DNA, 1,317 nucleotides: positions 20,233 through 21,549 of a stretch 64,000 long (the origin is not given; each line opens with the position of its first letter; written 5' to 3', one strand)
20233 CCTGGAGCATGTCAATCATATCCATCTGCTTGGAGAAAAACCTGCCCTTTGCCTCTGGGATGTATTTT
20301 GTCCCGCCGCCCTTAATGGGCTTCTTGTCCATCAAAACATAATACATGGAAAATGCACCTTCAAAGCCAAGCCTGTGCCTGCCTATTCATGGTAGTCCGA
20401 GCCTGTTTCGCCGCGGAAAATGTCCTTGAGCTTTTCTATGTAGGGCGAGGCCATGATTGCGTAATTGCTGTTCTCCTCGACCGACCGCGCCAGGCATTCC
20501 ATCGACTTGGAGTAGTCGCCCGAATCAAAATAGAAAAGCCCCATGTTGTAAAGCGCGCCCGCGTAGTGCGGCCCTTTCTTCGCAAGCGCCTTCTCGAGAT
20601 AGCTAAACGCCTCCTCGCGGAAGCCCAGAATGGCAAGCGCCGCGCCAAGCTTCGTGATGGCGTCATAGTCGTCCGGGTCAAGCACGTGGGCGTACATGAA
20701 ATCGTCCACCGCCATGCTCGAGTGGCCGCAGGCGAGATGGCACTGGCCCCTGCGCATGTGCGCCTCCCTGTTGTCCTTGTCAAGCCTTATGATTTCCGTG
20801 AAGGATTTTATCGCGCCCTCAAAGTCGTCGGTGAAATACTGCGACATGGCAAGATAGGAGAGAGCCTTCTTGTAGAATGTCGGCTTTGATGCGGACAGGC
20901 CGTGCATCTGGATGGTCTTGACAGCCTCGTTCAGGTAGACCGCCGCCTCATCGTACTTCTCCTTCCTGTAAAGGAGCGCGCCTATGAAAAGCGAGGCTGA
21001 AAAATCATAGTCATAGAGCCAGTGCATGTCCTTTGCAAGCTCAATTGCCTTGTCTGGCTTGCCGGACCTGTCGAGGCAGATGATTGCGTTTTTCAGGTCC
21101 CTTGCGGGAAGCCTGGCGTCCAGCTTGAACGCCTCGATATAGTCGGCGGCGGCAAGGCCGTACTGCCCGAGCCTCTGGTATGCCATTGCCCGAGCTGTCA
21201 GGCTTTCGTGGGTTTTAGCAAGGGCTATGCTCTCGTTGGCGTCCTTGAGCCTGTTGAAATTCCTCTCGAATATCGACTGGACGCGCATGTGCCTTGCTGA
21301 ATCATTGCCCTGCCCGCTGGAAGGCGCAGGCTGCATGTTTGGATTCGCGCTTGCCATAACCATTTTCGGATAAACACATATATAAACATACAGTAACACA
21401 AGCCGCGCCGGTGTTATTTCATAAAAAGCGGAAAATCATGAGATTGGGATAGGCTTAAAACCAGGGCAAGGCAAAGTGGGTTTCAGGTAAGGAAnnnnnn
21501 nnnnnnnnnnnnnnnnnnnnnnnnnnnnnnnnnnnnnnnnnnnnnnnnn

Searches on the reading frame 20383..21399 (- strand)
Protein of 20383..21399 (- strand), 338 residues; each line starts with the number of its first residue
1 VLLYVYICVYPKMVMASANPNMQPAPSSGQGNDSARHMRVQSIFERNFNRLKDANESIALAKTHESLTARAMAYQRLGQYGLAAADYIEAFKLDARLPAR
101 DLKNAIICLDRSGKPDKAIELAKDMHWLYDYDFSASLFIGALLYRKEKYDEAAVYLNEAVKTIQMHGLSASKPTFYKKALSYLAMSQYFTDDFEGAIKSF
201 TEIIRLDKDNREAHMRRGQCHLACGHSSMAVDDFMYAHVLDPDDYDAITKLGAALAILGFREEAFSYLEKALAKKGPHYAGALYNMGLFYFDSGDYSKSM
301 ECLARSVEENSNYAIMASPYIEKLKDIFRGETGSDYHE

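Call 12: search_protein_families(library=pfam, proteins=[window:20383-21399:-], max_evalue=0.001)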
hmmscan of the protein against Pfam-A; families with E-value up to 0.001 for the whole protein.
window:20383-21399:- (338 aa): 17 families
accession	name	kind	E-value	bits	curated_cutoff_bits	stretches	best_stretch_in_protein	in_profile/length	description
PF07719.23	TPR_2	-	4.6e-25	86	27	1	281-312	2-33/34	Tetratricopeptide repeat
PF00515.34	TPR_1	-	2.2e-22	78.3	27.8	1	282-313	3-34/34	Tetratricopeptide repeat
PF13181.12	TPR_8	-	1.1e-14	53.6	25.7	0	281-312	2-33/34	Tetratricopeptide repeat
PF13432.12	TPR_16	-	6.6e-14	52.5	32.7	0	184-223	4-43/65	Tetratricopeptide repeat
PF14559.12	TPR_19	-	3.2e-13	50.2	25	1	262-312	8-57/68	Tetratricopeptide repeat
PF13424.12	TPR_12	-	3.3e-12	46.8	30.1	1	250-308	8-73/77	Tetratricopeptide repeat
PF13428.12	TPR_14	-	2.6e-11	43.5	23.5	0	180-219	4-43/44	Tetratricopeptide repeat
PF13374.12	TPR_10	-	8.3e-09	35.6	27.5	0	247-273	4-30/42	Tetratricopeptide repeat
PF13431.12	TPR_17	-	1.1e-08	35.2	24.4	0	268-298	2-31/34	Tetratricopeptide repeat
PF13371.12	TPR_9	-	7.2e-08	32.8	35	0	67-92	32-57/73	Tetratricopeptide repeat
PF13414.12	TPR_11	-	2.1e-07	31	26.8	0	192-221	9-38/42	TPR repeat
PF13174.12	TPR_6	-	7.7e-06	26.7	26.3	0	282-310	2-30/33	Tetratricopeptide repeat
PF12895.13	ANAPC3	-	1.8e-05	25.4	27.2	0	108-158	32-81/82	Anaphase-promoting complex, cyclosome, subunit 3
PF25575.1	TPR_BSK1_C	-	6.5e-05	23.2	42.2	0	190-243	55-109/118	Serine/threonine-protein kinase BSK1-like, TPR repeats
PF14561.12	TPR_20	-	0.00028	21.6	25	0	239-274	16-51/90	Tetratricopeptide repeat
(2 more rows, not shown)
